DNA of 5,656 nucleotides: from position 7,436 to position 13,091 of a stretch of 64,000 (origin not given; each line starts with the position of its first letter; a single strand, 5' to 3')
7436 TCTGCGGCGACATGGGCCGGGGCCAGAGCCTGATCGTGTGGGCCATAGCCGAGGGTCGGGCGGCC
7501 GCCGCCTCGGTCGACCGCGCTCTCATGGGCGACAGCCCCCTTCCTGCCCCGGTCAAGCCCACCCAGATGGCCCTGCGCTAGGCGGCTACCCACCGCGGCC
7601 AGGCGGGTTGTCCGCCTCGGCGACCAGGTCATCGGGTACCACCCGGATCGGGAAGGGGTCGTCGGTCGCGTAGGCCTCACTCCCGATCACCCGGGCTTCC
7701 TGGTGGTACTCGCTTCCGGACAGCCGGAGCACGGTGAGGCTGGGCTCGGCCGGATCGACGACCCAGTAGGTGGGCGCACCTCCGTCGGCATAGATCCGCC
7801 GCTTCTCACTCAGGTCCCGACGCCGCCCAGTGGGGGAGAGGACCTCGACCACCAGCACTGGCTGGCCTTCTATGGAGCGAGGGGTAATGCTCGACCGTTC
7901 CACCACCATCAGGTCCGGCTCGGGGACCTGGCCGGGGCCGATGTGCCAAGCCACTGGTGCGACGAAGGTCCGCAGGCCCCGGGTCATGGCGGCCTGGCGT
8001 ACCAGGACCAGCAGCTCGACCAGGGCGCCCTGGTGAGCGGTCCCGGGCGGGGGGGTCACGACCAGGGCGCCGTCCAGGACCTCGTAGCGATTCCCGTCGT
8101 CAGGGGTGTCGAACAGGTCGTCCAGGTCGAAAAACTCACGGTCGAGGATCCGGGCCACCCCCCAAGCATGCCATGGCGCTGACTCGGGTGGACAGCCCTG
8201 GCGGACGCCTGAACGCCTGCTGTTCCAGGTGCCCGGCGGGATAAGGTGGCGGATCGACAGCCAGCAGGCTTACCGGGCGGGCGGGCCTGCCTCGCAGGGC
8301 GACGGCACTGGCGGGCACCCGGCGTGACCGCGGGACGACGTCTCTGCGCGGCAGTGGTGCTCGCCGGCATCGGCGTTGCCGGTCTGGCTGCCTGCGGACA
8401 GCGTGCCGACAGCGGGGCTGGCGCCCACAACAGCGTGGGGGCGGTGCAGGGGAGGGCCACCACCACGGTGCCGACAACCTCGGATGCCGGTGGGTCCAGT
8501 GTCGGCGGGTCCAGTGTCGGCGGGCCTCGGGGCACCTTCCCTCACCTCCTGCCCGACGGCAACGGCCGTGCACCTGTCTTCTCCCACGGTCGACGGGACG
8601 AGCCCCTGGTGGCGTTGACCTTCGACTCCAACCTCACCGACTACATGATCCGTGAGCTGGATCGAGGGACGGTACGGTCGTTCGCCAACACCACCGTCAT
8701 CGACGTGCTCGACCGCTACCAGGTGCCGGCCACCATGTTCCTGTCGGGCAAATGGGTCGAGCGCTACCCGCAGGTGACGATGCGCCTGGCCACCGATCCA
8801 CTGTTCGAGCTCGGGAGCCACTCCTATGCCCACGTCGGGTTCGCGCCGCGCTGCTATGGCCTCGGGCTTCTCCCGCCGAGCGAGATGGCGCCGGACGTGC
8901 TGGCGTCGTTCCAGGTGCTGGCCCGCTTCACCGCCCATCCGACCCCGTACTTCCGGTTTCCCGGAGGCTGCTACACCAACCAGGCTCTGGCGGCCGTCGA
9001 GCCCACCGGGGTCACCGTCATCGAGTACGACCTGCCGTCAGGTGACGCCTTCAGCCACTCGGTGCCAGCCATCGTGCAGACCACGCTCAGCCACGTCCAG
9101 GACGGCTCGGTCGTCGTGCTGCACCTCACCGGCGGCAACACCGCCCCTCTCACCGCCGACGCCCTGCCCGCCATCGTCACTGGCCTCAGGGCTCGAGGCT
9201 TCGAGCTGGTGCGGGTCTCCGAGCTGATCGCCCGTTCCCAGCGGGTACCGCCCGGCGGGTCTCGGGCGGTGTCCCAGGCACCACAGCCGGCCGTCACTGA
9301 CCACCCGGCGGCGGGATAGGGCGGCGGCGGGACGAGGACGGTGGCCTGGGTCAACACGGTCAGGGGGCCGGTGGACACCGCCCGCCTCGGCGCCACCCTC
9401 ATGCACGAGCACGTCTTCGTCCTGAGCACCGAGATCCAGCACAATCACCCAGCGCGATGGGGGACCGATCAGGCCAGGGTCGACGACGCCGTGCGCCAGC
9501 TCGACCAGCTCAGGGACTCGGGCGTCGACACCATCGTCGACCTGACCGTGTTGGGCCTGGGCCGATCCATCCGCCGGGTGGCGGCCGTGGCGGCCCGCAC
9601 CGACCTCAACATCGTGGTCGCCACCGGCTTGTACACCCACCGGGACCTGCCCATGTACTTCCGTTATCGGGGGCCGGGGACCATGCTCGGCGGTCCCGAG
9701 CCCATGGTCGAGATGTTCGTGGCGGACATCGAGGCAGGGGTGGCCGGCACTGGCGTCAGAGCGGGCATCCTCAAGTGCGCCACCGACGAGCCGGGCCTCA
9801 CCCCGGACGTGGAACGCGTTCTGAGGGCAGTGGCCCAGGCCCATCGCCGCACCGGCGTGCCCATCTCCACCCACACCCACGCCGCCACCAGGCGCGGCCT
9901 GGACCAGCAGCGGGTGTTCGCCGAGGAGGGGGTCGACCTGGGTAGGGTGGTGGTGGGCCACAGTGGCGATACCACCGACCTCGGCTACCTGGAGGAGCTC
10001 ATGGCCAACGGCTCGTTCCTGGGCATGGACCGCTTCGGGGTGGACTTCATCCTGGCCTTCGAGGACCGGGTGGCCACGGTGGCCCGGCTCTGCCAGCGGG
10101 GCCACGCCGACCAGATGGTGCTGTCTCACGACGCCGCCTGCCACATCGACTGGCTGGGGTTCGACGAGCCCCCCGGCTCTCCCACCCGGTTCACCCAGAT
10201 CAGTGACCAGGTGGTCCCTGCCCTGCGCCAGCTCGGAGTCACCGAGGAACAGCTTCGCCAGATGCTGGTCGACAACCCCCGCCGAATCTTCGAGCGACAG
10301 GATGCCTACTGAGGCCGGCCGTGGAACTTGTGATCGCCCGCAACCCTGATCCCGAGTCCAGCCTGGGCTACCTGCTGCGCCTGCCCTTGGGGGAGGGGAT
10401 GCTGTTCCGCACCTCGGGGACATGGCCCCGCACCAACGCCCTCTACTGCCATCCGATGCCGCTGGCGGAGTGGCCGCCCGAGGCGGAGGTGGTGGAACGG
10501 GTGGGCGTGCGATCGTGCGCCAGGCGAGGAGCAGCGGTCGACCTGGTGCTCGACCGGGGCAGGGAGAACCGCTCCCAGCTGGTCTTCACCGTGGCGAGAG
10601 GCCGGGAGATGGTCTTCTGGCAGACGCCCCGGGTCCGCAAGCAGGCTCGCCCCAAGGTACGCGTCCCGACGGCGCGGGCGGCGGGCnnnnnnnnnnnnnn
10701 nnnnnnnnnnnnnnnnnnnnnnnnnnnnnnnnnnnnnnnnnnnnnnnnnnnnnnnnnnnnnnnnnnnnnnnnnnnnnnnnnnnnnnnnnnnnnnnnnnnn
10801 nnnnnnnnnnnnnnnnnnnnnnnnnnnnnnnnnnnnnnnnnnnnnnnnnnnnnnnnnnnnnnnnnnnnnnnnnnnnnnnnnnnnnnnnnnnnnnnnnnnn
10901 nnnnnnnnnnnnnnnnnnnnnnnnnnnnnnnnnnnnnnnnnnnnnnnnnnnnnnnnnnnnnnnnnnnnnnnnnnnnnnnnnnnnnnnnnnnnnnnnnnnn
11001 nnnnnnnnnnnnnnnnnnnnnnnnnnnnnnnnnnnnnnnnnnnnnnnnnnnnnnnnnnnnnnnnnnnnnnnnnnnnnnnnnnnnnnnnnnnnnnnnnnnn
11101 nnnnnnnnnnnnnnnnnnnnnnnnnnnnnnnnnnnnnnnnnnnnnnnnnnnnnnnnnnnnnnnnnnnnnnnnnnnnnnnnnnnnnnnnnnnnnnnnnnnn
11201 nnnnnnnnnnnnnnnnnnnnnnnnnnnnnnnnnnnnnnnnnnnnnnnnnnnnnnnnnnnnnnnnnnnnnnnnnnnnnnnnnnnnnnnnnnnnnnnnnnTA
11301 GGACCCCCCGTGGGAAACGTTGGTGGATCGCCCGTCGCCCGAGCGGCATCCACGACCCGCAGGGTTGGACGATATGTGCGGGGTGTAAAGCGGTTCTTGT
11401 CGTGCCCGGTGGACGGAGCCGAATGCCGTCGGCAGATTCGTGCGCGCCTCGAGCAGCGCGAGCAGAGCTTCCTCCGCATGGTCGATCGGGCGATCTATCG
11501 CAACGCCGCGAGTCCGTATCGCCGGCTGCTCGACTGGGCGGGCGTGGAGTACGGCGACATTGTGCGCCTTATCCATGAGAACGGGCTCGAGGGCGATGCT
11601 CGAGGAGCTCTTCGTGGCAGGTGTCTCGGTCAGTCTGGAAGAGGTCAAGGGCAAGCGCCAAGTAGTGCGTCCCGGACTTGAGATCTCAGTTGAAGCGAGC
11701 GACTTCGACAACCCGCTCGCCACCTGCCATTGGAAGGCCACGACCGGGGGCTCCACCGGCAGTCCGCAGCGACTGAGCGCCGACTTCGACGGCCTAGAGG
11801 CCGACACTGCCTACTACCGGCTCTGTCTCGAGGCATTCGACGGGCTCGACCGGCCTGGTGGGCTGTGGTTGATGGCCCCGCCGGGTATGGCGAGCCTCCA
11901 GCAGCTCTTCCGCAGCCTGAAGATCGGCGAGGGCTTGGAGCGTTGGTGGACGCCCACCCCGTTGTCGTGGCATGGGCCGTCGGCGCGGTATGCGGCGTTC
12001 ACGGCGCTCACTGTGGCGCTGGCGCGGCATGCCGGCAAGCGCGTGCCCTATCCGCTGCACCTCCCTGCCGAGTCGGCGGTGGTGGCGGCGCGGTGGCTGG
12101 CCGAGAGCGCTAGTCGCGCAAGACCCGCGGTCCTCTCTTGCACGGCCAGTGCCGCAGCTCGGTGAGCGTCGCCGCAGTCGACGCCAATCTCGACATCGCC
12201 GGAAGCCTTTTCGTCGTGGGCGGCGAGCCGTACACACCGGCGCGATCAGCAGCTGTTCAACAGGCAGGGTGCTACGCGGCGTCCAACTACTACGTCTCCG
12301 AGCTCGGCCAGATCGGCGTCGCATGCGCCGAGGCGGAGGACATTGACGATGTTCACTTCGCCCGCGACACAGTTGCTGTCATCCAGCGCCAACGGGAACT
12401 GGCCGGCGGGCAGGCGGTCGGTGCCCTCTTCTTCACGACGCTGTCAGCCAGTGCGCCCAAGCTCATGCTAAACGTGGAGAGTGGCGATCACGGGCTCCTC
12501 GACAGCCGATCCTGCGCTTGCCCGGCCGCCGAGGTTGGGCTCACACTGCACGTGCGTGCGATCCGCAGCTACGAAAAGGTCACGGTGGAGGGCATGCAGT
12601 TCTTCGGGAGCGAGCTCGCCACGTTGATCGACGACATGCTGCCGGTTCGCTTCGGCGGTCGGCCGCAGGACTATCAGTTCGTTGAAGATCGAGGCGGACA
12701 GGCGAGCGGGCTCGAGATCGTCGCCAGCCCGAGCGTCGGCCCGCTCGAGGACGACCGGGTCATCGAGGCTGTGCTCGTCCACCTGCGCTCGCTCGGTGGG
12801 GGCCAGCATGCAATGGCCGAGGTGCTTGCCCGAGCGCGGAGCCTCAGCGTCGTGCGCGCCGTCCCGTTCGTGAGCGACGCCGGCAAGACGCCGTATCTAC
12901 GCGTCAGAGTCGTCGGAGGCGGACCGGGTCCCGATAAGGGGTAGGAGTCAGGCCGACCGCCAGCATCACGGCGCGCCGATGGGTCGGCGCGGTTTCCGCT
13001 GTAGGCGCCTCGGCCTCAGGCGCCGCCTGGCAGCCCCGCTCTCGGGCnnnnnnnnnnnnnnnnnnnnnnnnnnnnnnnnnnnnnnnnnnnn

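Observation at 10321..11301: ERCC4 nuclease fused to an Lsr2-type AT-rich-DNA-binding tail: candidate nuclease directed at foreign DNA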

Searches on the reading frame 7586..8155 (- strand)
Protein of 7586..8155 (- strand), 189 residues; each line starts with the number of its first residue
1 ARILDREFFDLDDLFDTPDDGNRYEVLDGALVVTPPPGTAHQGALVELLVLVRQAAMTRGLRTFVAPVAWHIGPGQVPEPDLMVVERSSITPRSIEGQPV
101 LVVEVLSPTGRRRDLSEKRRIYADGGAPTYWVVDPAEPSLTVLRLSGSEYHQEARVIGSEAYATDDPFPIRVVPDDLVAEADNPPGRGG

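Call 16: search_protein_families(library=pfam, proteins=[window:7586-8155:-], max_evalue=0.001)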
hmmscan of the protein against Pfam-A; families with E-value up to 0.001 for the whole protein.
window:7586-8155:- (189 aa): 1 family
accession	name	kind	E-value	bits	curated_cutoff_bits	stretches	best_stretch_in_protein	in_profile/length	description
PF05685.18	Uma2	-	1.5e-29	103.1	27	1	13-153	3-149/172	Putative restriction endonuclease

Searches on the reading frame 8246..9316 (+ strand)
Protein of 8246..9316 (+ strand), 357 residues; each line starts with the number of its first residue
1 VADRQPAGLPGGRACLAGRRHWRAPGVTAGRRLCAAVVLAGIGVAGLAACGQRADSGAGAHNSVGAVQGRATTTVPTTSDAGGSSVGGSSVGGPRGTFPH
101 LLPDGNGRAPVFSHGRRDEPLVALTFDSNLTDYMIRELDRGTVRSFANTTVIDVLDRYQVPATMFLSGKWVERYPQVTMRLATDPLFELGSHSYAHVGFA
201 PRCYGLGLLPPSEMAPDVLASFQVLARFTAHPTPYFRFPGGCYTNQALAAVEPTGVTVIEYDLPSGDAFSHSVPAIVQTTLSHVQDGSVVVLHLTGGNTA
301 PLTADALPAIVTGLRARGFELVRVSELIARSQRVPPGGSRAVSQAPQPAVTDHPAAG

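Call 16: search_protein_families(library=pfam, proteins=[window:8246-9316:+], max_evalue=0.001)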
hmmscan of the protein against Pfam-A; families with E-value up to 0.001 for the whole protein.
window:8246-9316:+ (357 aa): 1 family
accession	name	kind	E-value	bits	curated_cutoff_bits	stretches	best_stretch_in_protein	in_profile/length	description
PF01522.26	Polysacc_deac_1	-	9.7e-21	74.4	23.1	1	116-258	3-123/124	Polysaccharide deacetylase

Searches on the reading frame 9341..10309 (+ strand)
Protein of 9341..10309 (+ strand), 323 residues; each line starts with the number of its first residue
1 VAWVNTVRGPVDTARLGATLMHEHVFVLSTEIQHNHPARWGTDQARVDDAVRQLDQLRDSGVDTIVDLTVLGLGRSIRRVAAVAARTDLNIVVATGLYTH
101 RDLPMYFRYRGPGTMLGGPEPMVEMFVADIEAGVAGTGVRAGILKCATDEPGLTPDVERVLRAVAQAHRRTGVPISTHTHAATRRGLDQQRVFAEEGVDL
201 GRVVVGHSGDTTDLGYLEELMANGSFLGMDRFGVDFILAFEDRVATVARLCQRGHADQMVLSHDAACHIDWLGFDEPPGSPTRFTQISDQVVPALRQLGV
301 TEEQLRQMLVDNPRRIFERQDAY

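Call 16: search_protein_families(library=pfam, proteins=[window:9341-10309:+], max_evalue=0.001)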
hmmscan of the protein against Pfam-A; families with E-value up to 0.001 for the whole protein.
window:9341-10309:+ (323 aa): 1 family
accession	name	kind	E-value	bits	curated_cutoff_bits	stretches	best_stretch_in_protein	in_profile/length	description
PF02126.24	PTE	-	5.1e-108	361.5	22.4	1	11-318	1-298/298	Phosphotriesterase family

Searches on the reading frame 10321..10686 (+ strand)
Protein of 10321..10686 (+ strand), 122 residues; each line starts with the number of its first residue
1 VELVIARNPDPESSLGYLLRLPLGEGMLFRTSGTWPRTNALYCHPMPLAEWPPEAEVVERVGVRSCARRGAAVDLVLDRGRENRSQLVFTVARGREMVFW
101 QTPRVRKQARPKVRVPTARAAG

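Call 51: predict_structure(alignment_id=A3)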
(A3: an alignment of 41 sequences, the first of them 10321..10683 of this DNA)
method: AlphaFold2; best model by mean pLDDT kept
length: 121 residues; sequences in the alignment: 41
mean_pLDDT: 87.8   pTM: 0.78
mean pLDDT of the five models: 87.8, 86.6, 86.2, 84.4, 82.6
residues with pLDDT >= 90: 83; 70-90: 25; 50-70: 5; < 50: 8
segments of 3 or more residues with pLDDT < 50: 115-121
pLDDT, mean of each block of 10 residues (from residue 1): 95 95 95 88 95 94 95 93 91 89 80 48 40
secondary structure, 60 per line:
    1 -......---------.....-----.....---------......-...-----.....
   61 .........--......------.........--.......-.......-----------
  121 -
elements in order: E2-7 E17-21 E27-31 E41-46 E56-69 E72-77 E84-92 E95-101 H103-109

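Call 53: search_solved_structures(query=A4, max_evalue=10, show_alignments=3)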
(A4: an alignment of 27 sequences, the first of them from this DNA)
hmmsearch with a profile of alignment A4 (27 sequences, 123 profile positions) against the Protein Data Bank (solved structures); distinct sequences matched with E-value up to 10: 0.

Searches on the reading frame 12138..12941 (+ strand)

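Call 16: search_protein_families(library=pfam, proteins=[window:12138-12941:+], max_evalue=0.001)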
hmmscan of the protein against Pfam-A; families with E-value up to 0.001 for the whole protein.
window:12138-12941:+ (268 aa): 0 families

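Call 38: search_protein_families(library=ncbifam, proteins=[window:12138-12941:+], max_evalue=1)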
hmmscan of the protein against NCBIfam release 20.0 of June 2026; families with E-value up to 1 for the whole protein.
window:12138-12941:+ (268 aa): 1 family
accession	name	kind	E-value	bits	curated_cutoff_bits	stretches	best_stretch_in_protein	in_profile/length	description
NF041878.1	paak_haloarch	equivalog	2.6e-05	23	700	1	20-166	200-347/427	phenylacetate--CoA ligase PaaK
